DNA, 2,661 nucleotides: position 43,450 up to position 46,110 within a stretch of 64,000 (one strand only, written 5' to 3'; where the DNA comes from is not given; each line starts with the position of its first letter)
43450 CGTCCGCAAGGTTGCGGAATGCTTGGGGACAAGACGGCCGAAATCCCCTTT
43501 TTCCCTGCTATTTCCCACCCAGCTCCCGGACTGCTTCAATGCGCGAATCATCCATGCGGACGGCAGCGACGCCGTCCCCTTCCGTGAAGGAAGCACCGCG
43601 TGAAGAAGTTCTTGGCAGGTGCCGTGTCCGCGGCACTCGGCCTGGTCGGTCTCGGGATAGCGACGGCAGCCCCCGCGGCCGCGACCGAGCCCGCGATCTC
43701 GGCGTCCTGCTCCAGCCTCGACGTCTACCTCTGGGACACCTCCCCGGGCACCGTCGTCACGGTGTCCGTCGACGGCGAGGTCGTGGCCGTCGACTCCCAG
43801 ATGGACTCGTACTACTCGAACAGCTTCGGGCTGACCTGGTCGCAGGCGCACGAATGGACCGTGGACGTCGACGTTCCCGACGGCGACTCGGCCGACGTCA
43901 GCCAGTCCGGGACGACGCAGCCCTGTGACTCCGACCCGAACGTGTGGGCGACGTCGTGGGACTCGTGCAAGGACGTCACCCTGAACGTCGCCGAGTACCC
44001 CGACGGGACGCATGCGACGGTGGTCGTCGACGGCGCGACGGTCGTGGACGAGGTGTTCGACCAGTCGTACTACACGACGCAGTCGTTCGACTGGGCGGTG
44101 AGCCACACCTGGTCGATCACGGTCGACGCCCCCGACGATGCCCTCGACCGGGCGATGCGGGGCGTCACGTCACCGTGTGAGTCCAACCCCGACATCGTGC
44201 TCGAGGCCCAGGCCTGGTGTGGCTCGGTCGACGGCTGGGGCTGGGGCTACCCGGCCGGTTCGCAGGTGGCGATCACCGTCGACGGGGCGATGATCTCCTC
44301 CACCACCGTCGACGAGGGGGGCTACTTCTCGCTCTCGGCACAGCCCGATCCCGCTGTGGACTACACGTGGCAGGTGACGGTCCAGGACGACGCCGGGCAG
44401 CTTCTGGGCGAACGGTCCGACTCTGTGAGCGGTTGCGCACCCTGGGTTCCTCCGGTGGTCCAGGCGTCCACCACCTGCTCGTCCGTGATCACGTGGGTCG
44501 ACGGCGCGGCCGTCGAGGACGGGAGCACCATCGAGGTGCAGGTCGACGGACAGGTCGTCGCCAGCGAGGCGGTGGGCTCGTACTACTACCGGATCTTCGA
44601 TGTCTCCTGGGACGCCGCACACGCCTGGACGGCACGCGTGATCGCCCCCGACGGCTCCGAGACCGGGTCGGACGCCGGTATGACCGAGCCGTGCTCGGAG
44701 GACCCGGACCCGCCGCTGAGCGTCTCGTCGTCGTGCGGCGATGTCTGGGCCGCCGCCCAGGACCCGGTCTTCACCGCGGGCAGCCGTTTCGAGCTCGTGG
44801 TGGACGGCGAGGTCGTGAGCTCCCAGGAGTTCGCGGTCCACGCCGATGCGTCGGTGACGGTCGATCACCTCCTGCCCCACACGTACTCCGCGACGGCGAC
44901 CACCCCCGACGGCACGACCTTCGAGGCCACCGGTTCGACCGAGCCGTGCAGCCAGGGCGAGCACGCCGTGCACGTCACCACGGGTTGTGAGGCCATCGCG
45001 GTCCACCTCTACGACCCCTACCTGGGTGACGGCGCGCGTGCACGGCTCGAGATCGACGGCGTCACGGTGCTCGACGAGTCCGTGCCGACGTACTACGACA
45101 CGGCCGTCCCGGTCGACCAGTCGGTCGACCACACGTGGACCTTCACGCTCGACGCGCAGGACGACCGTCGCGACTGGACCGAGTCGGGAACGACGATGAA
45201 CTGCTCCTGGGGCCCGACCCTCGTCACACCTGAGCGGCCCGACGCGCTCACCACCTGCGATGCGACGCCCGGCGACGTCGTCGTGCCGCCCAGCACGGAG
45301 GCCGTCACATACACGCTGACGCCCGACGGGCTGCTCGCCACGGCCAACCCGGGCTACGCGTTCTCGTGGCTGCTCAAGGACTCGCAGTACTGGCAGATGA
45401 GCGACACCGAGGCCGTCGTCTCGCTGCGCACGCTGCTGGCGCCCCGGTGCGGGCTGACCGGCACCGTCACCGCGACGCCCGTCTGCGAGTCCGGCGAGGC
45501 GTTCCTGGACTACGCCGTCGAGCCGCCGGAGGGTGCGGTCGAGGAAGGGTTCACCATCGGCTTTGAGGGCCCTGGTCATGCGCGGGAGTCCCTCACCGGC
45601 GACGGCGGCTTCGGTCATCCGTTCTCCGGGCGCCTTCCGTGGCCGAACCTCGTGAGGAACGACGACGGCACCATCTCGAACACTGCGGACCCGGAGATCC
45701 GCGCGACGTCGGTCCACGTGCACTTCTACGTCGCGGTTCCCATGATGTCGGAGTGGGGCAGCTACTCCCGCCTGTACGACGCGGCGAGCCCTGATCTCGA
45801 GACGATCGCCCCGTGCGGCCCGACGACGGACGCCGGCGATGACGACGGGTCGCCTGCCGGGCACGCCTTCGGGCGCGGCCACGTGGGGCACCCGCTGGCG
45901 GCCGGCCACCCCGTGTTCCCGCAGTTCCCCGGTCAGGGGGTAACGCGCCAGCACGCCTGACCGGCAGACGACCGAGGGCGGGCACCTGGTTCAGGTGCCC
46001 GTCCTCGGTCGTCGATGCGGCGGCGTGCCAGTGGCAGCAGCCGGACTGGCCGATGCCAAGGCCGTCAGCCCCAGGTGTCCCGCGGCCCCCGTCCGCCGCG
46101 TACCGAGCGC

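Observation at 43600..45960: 786-aa secreted Cys-pair tandem-repeat protein inserted into the dnaA-gyrB origin core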

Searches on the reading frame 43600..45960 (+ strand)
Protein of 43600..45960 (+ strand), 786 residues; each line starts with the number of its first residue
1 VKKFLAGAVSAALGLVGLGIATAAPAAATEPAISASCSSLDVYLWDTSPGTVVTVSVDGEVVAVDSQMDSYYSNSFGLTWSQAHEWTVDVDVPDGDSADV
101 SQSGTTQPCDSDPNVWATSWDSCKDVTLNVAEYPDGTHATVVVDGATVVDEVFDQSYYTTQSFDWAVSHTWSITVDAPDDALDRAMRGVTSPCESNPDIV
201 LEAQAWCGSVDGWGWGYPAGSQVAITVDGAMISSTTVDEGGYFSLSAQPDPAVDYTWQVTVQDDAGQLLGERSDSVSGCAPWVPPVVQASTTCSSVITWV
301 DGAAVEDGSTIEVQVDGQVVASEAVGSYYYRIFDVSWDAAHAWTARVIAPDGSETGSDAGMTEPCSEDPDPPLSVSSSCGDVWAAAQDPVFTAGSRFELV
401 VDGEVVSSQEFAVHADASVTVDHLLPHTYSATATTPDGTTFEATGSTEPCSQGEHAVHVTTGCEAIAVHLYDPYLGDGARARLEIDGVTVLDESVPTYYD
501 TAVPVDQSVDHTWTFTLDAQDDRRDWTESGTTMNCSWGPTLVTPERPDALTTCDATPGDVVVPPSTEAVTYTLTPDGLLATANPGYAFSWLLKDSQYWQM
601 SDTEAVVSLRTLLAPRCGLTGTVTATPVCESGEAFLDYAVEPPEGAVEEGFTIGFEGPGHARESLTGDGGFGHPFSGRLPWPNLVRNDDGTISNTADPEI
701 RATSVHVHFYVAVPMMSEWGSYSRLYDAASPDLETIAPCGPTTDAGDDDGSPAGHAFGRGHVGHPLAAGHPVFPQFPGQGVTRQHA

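Call 6: search_protein_families(library=pfam, proteins=[window:43600-45960:+], max_evalue=0.1)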
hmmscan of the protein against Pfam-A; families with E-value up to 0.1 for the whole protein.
window:43600-45960:+ (786 aa): 3 families
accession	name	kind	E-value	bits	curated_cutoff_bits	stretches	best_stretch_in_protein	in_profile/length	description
PF17936.7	Big_6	-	3.1e-05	24.6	27.6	1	219-267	23-72/83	Bacterial Ig domain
PF23061.1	CUB_M02D8_5_2nd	-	0.011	16.5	30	0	479-516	66-103/114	M02D8_5-like, second CUB domain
PF03785.20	Peptidase_C25_C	-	0.047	14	25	0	219-261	26-66/79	Peptidase family C25, C terminal ig-like domain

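Call 9: find_homologous_proteins(query=window:43600-45957:+)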
Query window:43600-45957:+ (786 aa): 5 proteins with E <= 0.001 among 8000 candidates.
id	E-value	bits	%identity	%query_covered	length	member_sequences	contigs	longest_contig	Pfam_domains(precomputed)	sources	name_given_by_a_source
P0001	0.0e+0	1066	61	100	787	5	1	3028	PF17936.8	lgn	-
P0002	2.9e-207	709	47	99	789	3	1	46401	-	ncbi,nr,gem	ncbi:MAG: hypothetical protein FWF90_10585 [Promicromonosporaceae bacterium]|nr:hypothetical protein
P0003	3.8e-105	371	35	55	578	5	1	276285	-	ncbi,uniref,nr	ncbi:hypothetical protein JN535_14080 [Cellulosimicrobium cellulans]|uniref:hypothetical protein n=1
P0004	1.3e-91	326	33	74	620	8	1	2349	-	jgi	jgi:hypothetical protein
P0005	8.1e-84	301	35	57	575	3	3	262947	-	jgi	-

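Call 13: find_encoding_contigs(protein=P0002, flank=10000, max_places=3)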
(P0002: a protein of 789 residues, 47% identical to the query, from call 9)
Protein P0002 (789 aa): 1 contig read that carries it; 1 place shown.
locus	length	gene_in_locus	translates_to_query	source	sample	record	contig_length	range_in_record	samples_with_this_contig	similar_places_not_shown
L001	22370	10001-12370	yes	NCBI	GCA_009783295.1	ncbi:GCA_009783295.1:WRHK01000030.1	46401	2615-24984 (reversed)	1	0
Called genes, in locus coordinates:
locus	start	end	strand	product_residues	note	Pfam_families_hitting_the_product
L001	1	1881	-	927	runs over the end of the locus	PF04545:Sigma70_r4 (faint), PF10593:Z1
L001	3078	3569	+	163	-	PF00589:Phage_integrase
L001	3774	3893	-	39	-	-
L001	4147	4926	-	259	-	PF12089:DUF3566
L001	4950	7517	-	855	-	PF00521:DNA_topoisoIV, PF03989:DNA_gyraseA_C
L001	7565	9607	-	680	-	PF02518:HATPase_c, PF00204:DNA_gyraseB, PF01751:Toprim, PF00986:DNA_gyraseB_C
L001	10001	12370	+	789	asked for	-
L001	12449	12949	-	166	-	PF05258:DciA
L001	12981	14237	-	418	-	PF02463:SMC_N, PF13175:AAA_15 (weak), PF13476:AAA_23, PF13304:AAA_21 (faint)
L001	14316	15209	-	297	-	PF02826:2-Hacid_dh_C (weak), PF03446:NAD_binding_2, PF00393:6PGD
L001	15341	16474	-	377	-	PF00712:DNA_pol3_beta, PF02767:DNA_pol3_beta_2, PF02768:DNA_pol3_beta_3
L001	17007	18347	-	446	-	PF00308:Bac_DnaA, PF01695:IstB_IS21 (weak), PF00004:AAA (faint), PF08299:Bac_DnaA_C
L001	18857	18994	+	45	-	PF00468:Ribosomal_L34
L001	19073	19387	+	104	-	PF00825:Ribonuclease_P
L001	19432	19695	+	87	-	PF01809:YidD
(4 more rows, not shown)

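Call 14: find_encoding_contigs(protein=P0003, flank=10000, max_places=3)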
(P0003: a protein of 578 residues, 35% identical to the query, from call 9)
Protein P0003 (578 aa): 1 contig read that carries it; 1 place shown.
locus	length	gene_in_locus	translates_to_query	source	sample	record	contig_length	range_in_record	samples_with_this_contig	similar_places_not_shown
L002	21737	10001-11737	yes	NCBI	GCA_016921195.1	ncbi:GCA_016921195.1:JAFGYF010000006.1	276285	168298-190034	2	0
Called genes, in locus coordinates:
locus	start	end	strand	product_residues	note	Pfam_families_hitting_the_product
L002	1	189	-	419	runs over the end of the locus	-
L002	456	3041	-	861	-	PF21686:LigD_Prim-Pol, PF13298:LigD_N, PF01068:DNA_ligase_A_M, PF04679:DNA_ligase_A_C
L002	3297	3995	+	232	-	PF04607:RelA_SpoT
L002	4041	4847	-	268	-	PF01061:ABC2_membrane, PF12698:ABC2_membrane_3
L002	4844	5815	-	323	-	PF00005:ABC_tran, PF13304:AAA_21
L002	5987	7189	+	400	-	PF07730:HisKA_3, PF02518:HATPase_c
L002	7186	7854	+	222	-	PF00072:Response_reg, PF00196:GerE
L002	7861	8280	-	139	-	PF08922:DUF1905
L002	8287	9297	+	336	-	PF02735:Ku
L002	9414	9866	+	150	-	PF06983:3-dmu-9_3-mt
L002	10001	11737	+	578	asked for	-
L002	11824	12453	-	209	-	PF00440:TetR_N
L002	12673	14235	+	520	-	PF07690:MFS_1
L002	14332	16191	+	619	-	PF12850:Metallophos_2 (faint)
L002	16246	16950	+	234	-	PF04264:YceI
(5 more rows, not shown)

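Call 15: find_encoding_contigs(protein=P0005, flank=10000, max_places=3)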
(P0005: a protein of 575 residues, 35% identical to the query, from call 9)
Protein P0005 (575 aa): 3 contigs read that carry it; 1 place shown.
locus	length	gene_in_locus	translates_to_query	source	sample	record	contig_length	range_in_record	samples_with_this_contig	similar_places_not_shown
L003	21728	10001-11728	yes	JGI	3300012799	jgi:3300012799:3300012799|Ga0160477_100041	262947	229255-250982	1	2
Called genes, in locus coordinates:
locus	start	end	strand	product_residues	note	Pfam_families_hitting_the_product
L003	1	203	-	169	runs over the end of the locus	PF04075:F420H2_quin_red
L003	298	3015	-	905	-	PF21686:LigD_Prim-Pol, PF13298:LigD_N, PF01068:DNA_ligase_A_M, PF04679:DNA_ligase_A_C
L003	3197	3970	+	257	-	PF04607:RelA_SpoT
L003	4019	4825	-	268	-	PF01061:ABC2_membrane, PF12698:ABC2_membrane_3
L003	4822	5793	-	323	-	PF00005:ABC_tran, PF13304:AAA_21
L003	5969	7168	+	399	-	PF07730:HisKA_3, PF02518:HATPase_c (weak)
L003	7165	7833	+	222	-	PF00072:Response_reg, PF00196:GerE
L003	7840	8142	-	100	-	PF08922:DUF1905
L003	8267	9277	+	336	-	PF02735:Ku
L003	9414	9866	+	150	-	PF06983:3-dmu-9_3-mt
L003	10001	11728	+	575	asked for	-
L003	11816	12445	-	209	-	PF00440:TetR_N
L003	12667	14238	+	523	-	PF07690:MFS_1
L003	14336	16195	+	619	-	-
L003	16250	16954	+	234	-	PF04264:YceI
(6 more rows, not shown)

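Call 32: search_protein_families(library=ncbifam, proteins=[window:43600-45957:+, P0003], max_evalue=0.1)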
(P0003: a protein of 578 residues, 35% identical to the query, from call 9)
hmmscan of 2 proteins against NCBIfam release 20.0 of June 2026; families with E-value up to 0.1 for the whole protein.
window:43600-45957:+ (786 aa): 2 families
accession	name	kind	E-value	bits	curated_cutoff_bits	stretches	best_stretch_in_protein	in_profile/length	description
NF058592.1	GxPGS_dom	subfamily_domain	6.2e-05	23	45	1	214-261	18-65/65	PGS family Ig-like domain-containing protein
NF033510.3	Ca_tandemer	repeat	0.0038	17.6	50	1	217-266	40-93/96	Ca2+-stabilized repeat-containing adhesin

P0003 (578 aa): 1 family
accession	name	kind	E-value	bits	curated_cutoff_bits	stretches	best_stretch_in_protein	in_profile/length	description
NF058592.1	GxPGS_dom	subfamily_domain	0.0029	17.6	45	0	214-243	19-48/65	PGS family Ig-like domain-containing protein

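Call 61: find_related_loci(query=A2, collection=metagenome_contigs, flank=6000)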
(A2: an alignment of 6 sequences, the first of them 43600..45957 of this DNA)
Query A2 (786 aa) in metagenome_contigs; peptide patterns used: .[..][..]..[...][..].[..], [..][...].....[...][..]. (x = any residue, [..] = any of these).
600 stretches matched a pattern (row limit reached: there are more); 1 encode a relative of the query (tblastn E <= 1e-3); 1 distinct loci.
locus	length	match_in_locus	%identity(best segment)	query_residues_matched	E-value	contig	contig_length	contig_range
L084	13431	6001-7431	35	1-739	4e-59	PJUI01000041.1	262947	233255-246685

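Call 63: list_cluster_members(proteins=[P0001, P0006, P0007, P0010, P0011, P0012, P0031, P0035, P0040, P0036])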
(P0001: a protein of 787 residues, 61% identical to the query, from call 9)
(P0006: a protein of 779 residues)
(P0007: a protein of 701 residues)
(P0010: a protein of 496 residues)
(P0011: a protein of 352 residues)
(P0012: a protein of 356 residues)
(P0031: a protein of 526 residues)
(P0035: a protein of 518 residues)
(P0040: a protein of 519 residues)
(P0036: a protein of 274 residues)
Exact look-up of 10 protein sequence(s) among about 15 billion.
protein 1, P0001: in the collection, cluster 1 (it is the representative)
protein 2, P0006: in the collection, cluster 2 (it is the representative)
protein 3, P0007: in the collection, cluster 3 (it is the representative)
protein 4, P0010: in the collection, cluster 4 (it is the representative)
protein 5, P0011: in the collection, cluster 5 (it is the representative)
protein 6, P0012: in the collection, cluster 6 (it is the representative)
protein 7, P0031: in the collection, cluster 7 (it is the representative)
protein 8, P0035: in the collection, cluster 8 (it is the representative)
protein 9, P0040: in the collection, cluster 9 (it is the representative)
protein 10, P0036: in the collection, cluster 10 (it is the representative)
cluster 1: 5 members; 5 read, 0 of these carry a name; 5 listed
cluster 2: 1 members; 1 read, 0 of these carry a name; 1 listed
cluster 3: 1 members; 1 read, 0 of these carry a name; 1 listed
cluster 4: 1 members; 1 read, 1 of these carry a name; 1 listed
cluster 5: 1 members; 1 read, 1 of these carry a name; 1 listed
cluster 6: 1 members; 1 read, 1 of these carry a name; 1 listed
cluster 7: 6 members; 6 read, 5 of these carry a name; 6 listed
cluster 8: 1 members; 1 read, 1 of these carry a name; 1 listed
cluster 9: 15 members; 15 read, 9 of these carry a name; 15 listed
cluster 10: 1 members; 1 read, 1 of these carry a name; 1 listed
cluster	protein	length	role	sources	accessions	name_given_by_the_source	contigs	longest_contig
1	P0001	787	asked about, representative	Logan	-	-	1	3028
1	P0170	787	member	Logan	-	-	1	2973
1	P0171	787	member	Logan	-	-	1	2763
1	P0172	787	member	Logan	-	-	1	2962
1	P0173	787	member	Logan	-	-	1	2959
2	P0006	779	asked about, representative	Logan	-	-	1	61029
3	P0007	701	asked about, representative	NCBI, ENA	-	-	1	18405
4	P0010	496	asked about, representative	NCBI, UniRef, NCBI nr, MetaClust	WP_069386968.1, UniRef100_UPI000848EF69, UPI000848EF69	hypothetical protein [Cellulosimicrobium cellulans] | hypothetical protein n=1 Tax=Cellulosimicrobium cellulans TaxID=1710 RepID=UPI000848EF69 | status=active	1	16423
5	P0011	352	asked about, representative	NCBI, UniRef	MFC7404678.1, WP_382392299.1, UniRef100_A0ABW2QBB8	hypothetical protein [Georgenia alba] | LPXTG cell wall anchor domain-containing protein n=1 Tax=Georgenia alba TaxID=2233858 ...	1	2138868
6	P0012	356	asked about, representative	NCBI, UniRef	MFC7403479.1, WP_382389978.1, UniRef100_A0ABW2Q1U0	hypothetical protein [Georgenia alba] | LPXTG-motif cell wall anchor domain-containing protein n=1 Tax=Georgenia alba ...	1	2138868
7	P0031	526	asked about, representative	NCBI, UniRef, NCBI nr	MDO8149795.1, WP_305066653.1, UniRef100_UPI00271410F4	LPXTG cell wall anchor domain-containing protein [Isoptericola sp. b515] | LPXTG cell wall anchor domain-containing protein n=1 Tax=Isoptericola sp. b515 ...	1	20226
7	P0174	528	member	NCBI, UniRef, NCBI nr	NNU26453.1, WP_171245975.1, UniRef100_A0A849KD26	LPXTG cell wall anchor domain-containing protein [Isoptericola sediminis] | LPXTG cell wall anchor domain-containing protein n=1 Tax=Isoptericola sediminis ...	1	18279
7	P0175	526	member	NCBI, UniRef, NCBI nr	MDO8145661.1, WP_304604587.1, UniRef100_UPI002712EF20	LPXTG cell wall anchor domain-containing protein [Isoptericola sp. 178] | LPXTG cell wall anchor domain-containing protein n=1 Tax=Isoptericola sp. 178 ...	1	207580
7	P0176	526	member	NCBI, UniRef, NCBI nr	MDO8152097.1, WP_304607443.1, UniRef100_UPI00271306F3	LPXTG cell wall anchor domain-containing protein [Isoptericola sp. b408] | LPXTG cell wall anchor domain-containing protein n=1 Tax=Isoptericola sp. b408 ...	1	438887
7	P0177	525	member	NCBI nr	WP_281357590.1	LPXTG cell wall anchor domain-containing protein [Isoptericola sediminis]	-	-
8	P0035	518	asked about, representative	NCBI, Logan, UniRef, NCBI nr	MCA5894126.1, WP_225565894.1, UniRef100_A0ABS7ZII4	hypothetical protein LEP48_12325 [Isoptericola sp. NEAU-Y5] | Uncharacterized protein n=1 Tax=Isoptericola luteus TaxID=2879484 RepID=A0ABS7ZII4_9MICO | hypothetical protein [Isoptericola sp. NEAU-Y5]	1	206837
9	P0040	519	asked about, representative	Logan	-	-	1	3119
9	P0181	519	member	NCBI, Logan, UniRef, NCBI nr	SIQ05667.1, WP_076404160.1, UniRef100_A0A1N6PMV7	hypothetical protein SAMN05518682_0993 [Cellulosimicrobium aquatile] | LPXTG-motif cell wall anchor domain-containing protein n=1 Tax=Cellulosimicrobium ... | hypothetical protein [Cellulosimicrobium aquatile]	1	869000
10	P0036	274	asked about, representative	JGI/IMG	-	hypothetical protein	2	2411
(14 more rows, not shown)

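Call 66: find_encoding_contigs(protein=P0181, flank=5000, max_places=1)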
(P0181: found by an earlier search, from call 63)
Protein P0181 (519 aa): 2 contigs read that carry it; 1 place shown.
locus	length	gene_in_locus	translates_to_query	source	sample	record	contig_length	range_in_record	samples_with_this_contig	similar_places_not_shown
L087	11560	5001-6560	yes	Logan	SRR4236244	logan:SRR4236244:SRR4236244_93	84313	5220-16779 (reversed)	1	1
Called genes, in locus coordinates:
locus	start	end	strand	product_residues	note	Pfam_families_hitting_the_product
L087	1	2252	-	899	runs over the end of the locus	PF00521:DNA_topoisoIV, PF03989:DNA_gyraseA_C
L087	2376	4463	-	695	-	PF02518:HATPase_c, PF00204:DNA_gyraseB, PF01751:Toprim, PF00986:DNA_gyraseB_C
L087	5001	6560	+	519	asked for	-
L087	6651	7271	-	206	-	PF05258:DciA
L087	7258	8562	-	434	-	PF02463:SMC_N, PF13175:AAA_15 (weak), PF13476:AAA_23, PF13304:AAA_21 (faint)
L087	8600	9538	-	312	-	PF02826:2-Hacid_dh_C (weak), PF03446:NAD_binding_2, PF00393:6PGD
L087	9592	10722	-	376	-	PF00712:DNA_pol3_beta, PF02767:DNA_pol3_beta_2, PF02768:DNA_pol3_beta_3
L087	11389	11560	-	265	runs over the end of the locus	-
